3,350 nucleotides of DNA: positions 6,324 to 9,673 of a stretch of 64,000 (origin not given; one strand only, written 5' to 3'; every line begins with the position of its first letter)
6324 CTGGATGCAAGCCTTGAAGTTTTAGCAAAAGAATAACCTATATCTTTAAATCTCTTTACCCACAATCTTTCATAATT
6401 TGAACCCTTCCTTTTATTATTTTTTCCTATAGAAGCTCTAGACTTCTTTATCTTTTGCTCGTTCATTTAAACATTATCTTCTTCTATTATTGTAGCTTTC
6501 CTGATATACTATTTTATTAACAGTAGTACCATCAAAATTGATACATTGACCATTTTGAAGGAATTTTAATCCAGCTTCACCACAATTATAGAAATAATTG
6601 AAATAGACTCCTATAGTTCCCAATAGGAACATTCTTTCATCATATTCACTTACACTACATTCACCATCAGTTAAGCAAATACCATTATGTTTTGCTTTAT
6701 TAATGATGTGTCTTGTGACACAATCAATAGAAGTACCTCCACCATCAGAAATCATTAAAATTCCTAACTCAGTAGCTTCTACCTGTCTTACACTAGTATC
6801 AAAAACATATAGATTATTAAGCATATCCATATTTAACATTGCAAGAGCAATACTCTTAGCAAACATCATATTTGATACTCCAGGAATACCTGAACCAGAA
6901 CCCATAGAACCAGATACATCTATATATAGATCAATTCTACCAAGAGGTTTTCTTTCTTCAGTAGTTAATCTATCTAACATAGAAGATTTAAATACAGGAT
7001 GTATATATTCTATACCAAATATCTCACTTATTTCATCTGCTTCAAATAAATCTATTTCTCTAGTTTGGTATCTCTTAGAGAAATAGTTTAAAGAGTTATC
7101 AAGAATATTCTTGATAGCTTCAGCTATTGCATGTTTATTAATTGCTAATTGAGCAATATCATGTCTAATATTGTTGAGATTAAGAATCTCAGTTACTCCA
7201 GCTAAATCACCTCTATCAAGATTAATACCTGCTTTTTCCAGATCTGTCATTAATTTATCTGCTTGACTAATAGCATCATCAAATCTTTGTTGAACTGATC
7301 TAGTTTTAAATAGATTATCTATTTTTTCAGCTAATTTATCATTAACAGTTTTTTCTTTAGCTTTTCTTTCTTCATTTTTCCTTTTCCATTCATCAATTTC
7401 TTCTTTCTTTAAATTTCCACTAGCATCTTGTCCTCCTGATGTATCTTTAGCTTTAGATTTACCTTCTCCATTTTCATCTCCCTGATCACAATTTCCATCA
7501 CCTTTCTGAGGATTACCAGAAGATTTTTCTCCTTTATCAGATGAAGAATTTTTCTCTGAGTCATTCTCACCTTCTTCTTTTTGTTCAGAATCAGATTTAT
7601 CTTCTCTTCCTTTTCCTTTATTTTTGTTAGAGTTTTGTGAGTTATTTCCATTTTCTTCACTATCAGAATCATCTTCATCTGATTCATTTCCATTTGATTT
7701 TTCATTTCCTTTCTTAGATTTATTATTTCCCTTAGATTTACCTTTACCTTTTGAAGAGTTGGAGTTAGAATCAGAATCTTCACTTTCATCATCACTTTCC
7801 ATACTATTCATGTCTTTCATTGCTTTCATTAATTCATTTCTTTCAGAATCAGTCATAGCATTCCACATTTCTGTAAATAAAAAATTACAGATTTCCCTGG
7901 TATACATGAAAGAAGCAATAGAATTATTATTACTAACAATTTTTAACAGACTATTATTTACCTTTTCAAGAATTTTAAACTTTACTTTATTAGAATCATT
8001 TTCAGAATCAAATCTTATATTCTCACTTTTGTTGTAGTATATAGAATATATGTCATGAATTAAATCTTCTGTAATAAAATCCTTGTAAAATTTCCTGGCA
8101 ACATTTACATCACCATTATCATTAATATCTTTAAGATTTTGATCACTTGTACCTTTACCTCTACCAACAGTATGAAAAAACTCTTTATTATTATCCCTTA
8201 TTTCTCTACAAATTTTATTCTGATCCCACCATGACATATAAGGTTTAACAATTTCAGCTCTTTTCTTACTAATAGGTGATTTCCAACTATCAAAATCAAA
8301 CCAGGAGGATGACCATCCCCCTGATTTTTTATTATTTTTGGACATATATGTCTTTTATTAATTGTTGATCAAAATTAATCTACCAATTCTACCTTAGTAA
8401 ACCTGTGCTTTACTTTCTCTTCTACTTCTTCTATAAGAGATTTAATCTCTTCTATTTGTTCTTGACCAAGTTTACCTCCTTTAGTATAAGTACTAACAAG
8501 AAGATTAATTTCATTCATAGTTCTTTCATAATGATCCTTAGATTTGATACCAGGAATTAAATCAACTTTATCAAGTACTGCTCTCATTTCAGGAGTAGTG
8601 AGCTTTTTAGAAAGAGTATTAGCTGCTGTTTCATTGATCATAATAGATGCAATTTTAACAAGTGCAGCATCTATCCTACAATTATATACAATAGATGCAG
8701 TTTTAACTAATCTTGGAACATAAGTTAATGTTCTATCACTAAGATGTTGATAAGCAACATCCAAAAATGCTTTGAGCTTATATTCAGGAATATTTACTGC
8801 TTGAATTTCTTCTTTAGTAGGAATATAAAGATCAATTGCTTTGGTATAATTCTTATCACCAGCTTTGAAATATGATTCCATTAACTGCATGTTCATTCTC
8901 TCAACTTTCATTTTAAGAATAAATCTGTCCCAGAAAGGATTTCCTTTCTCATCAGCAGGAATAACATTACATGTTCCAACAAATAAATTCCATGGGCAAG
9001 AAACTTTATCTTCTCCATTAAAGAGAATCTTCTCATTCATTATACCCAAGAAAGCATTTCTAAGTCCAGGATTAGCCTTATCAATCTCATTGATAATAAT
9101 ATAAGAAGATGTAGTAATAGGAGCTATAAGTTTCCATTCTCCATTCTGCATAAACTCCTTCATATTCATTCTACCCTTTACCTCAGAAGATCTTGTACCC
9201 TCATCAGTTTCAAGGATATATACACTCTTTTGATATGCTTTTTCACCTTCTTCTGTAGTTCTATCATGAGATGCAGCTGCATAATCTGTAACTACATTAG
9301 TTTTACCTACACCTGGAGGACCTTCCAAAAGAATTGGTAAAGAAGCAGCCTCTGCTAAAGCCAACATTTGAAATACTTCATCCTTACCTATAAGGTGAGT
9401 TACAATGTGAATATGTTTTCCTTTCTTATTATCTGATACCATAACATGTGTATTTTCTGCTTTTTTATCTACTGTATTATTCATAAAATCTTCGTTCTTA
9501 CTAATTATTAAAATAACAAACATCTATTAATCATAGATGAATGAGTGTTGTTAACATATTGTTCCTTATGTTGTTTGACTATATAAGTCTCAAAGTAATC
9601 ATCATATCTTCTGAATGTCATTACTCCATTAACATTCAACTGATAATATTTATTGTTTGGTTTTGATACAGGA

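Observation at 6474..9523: MoxR-type AAA+ ATPase plus VWA(MIDAS) protein pair in a phage, with a roughly 190-aa acidic low-complexity insert in the VWA partner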

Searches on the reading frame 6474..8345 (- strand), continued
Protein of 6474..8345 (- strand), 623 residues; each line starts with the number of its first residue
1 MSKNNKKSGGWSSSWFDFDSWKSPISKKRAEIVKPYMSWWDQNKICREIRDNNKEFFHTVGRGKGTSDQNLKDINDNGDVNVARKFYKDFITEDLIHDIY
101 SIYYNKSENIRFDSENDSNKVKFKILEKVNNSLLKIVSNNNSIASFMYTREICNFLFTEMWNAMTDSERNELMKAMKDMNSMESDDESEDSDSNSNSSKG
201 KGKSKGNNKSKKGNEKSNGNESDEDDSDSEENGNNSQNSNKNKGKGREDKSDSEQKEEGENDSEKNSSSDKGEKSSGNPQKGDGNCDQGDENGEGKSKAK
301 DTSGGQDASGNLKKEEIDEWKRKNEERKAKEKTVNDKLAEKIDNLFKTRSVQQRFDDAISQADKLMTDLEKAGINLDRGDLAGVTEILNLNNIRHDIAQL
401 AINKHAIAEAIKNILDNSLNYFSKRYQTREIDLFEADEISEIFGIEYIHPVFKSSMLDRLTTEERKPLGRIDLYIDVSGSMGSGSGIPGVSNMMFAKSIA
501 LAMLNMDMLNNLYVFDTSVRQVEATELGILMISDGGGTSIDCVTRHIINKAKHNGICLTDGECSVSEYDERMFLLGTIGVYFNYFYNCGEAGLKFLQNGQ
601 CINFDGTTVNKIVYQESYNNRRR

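Call 43: fold_search(model_id=the predicted structure, library=viral)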
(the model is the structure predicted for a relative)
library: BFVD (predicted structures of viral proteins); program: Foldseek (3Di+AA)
matches with E <= 10: 80; with E <= 0.001: 4
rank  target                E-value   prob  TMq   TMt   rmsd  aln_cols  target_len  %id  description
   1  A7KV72                1.6e-04  1.00  0.25  0.28  16.2       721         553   12  (no name in the UniProt tables at hand)
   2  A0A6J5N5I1            4.0e-04  1.00  0.18  0.16  24.7       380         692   17  VWFA domain containing protein [uncultured Caudovirales phage]
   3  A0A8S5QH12            4.0e-04  1.00  0.16  0.18  39.2       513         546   16  VWFA domain-containing protein [Myoviridae sp. ctdNl2]
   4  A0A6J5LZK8            5.1e-04  1.00  0.23  0.27  19.1       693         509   10  VWFA domain-containing protein [uncultured Caudovirales phage]
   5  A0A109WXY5            1.1e-03  1.00  0.18  0.29  22.5       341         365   17  (no name in the UniProt tables at hand)
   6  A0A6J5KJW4            2.0e-03  1.00  0.15  0.20  15.7       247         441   18  VWA-like domain containing protein [uncultured Caudovirales phage]
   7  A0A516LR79            5.1e-03  0.99  0.17  0.26  17.1       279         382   15  (no name in the UniProt tables at hand)
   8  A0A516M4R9            5.1e-03  0.82  0.14  0.19  27.7       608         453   14  (no name in the UniProt tables at hand)
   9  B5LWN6                8.0e-03  1.00  0.16  0.35   6.0       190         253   15  Putative von Willebrand factor [Feldmannia species virus]
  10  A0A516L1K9            9.7e-03  0.99  0.14  0.16   9.8       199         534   17  (no name in the UniProt tables at hand)
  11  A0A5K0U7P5            1.4e-02  0.99  0.17  0.32   8.4       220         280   19  RING zinc finger-containing protein [Yasminevirus sp. GU-2018]
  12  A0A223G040            2.0e-02  0.99  0.16  0.33   5.5       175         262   14  VWFA domain-containing protein [Streptomyces phage Samisti12]
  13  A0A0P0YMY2            2.0e-02  0.99  0.17  0.37  11.6       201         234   17  (no name in the UniProt tables at hand)
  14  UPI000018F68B         3.2e-02  0.92  0.16  0.23  21.8       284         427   13  (no name look-up for this kind of identifier)
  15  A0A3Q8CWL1            3.7e-02  0.85  0.17  0.31  19.0       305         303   16  (no name in the UniProt tables at hand)
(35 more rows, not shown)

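Call 86: search_protein_families(library=pfam, proteins=[L022:4313-5836:+, L067:3076-3696:+, L067:3753-4673:+, L022:2680-3069:+, L008:4391-4756:+, L022:248-997:+, L022:1593-2696:+], max_evalue=0.01)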
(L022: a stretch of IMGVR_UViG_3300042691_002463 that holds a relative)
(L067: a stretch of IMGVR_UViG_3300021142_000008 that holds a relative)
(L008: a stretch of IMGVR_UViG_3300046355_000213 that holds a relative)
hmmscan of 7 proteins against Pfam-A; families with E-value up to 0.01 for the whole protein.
L022:4313-5836:+ (507 aa): 5 families
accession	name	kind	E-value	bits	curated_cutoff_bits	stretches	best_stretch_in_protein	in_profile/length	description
PF20030.5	bpMoxR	-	5.4e-24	84.9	27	1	148-337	4-182/205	MoxR domain in the MoxR-vWA-beta-propeller ternary systems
PF07728.20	AAA_5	-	2.4e-10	41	22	1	177-315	1-139/139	AAA domain (dynein-related subfamily)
PF07724.20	AAA_2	-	0.00065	20.2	27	1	253-300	76-124/166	AAA domain (Cdc48 subfamily)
PF00004.35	AAA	-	0.002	19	21.2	1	178-321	1-129/131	ATPase family associated with various cellular activities (AAA)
PF07726.17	AAA_3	-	0.003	17.9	27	0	179-303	3-114/131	ATPase family associated with various cellular activities (AAA)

L067:3076-3696:+ (206 aa): 0 families

L067:3753-4673:+ (306 aa): 1 family
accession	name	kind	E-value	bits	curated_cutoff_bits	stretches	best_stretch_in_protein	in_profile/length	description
PF01541.30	GIY-YIG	-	2.6e-07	31.3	22.6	1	12-94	3-76/78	GIY-YIG catalytic domain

L022:2680-3069:+ (129 aa): 0 families

L008:4391-4756:+ (121 aa): 0 families

L022:248-997:+ (249 aa): 0 families

L022:1593-2696:+ (367 aa): 4 families
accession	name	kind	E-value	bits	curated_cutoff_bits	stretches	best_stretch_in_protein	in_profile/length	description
PF04851.21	ResIII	-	8.5e-12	45.7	22.5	1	12-129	12-164/164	Type III restriction enzyme, res subunit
PF00271.37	Helicase_C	-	2.3e-11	44.4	23.5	1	230-323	4-109/110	Helicase conserved C-terminal domain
PF00270.35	DEAD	-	1.2e-05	25.6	26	0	6-73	2-70/167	DEAD/DEAH box helicase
PF00176.29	SNF2-rel_dom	-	0.00079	19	24.9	0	26-90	25-91/290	SNF2-related domain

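Call 88: search_protein_families(library=pfam, alignment_id=A5, max_evalue=0.1)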
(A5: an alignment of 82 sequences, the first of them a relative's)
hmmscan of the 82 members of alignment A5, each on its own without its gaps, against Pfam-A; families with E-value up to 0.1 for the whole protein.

A. member 1, P0001 (623 aa): 1 family
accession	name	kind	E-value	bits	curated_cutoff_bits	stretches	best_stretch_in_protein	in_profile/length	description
PF07898.18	DUF1676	-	0.078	13.5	24.3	1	319-361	52-94/170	Protein of unknown function (DUF1676)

B. families by the number of members that match (of 82 scanned): 88 families (the first 25 are shown)
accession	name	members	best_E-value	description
PF09967.15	DUF2201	6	0.00062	VWA-like domain (DUF2201)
PF13779.11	DUF4175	3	0.014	Domain of unknown function (DUF4175)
PF03153.18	TFIIA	2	0.0037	Transcription factor IIA, alpha/beta subunit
PF20469.4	OLD-like_TOPRIM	2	0.027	Overcoming lysogenization defect protein-like, TOPRIM domain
PF13610.12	DDE_Tnp_IS240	1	0.00016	DDE domain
PF16348.10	CoV_NSP4_C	1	0.0015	Coronavirus replicase NSP4, C-terminal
PF00508.23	PPV_E2_N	1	0.0023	E2 (early) protein, N terminal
PF20637.2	ATG5_HBR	1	0.004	Autophagy protein ATG5, alpha-helical bundle region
PF23534.1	Microp_apicomplexa_20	1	0.0041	Apicomplexa microprotein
PF05762.20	VWA_CoxE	1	0.0046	VWA domain containing CoxE-like protein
PF23203.1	KIF21A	1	0.0051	KIF21A-like domain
PF20458.3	DUF6711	1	0.0051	Family of unknown function (DUF6711)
PF10046.14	BLOC1_2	1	0.0056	Biogenesis of lysosome-related organelles complex-1 subunit 2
PF11488.14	Lge1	1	0.0069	Transcriptional regulatory protein LGE1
PF10437.14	Lip_prot_lig_C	1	0.0084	Bacterial lipoate protein ligase C-terminus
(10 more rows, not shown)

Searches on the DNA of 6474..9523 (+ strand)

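Call 5: search_dna_similar(query=window:6474-9523:+, collection=phages, mode=distant, max_rows=20)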
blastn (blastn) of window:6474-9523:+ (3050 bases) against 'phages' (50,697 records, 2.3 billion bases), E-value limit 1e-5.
No match.

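Call 84: search_rna_families(source=L067, start=3550, end=4950, threshold=evalue, max_evalue=0.1)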
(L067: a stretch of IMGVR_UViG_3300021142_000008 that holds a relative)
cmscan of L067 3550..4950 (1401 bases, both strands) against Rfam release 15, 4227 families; matches with E-value up to 0.1: 1.
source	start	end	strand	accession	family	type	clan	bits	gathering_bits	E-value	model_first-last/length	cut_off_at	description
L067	4437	4704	+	RF00028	Intron_gpI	Intron;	-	64.8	50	8.1e-16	1-253/253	no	Group I catalytic intron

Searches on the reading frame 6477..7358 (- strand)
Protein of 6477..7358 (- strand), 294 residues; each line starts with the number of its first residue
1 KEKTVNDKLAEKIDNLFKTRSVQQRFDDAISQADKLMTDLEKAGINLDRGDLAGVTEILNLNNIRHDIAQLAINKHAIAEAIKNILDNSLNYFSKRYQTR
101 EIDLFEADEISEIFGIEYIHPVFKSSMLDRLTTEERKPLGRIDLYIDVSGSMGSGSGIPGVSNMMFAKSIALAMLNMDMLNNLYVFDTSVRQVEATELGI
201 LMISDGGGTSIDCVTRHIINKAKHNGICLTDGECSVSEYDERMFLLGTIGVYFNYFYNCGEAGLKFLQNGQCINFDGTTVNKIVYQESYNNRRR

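Call 15: search_protein_families(library=ncbifam, proteins=[window:6477-7358:-], max_evalue=1)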
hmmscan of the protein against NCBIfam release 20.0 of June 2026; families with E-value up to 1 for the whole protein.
window:6477-7358:- (294 aa): 2 families
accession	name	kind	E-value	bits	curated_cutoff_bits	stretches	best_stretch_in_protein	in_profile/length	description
NF007066.0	PRK09511.1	equivalog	0.0097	16.2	135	0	99-132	25-58/108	nitrite reductase small subunit NirD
NF041674.1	RNA-bind_Rsr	equivalog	0.094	11.1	900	1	144-189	364-411/531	RNA-binding protein Rsr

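Call 16: search_protein_families(library=padloc, proteins=[window:6477-7358:-], max_evalue=1)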
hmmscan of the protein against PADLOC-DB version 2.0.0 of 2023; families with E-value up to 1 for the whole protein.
window:6477-7358:- (294 aa): 0 families

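Call 26: search_protein_representatives(protein=window:6477-7358:-)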
Query: 294 residues. Proteins with E-value up to 0.001 (for the whole library): 202; up to 1e-10: 159; up to 1e-30: 33. The best 150 are listed.
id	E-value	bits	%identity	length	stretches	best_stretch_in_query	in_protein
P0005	8.0e-108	376.4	62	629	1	2-284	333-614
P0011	1.8e-61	224.4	42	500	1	8-278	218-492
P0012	6.4e-54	199.6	39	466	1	6-283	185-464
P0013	3.3e-50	187.4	41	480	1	20-281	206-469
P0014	4.8e-48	180.3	37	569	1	8-278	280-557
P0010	7.5e-47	176.4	63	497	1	2-143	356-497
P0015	1.5e-42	162.3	39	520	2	23-260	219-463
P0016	9.4e-39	149.9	34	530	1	7-278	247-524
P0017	1.3e-38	149.4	40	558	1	25-277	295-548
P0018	1.2e-37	146.3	34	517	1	6-284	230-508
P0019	2.7e-36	141.8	36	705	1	30-286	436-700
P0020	4.3e-35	137.9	34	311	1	4-278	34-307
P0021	1.1e-34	136.5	35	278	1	43-283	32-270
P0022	2.8e-34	135.2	36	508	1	23-283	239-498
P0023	4.4e-34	134.5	35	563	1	29-283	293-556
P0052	9.5e-29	117.1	36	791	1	35-281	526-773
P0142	3.3e-14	69.4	31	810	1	85-254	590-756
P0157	3.8e-12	62.6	32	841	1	97-275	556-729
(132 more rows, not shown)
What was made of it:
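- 6474..8345 (-): Gene for the VWA/MIDAS partner protein (623 aa). 202 clusters at 50% identity in the exhaustive search (call 26).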

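Call 86: search_protein_families(library=pfam, proteins=[P0157, P0142, P0052], max_evalue=0.01)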
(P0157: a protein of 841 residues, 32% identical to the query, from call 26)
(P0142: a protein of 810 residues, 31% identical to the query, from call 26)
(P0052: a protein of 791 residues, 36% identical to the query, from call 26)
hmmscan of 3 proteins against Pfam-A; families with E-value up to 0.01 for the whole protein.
P0157 (841 aa): 0 families

P0142 (810 aa): 1 family
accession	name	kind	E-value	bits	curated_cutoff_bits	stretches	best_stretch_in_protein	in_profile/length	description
PF09967.15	DUF2201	-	0.00062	20.3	26.4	1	648-734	3-89/123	VWA-like domain (DUF2201)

P0052 (791 aa): 0 families

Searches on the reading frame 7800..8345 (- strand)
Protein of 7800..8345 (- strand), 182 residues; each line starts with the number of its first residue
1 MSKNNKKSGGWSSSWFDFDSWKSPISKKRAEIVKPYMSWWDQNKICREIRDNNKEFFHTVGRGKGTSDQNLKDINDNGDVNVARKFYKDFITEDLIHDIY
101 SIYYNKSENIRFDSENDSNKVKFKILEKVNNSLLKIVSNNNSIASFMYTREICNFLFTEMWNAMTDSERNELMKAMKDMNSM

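Call 98: find_homologous_proteins(query=window:7800-8345:-, max_evalue=0.001)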
Query window:7800-8345:-: 21 candidates shared short words with the query, none scored E <= 0.001.
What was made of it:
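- Tried and rejected: A homology search with the N-domain alone returned nothing, not even the protein itself, so it is uninformative (call 98).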
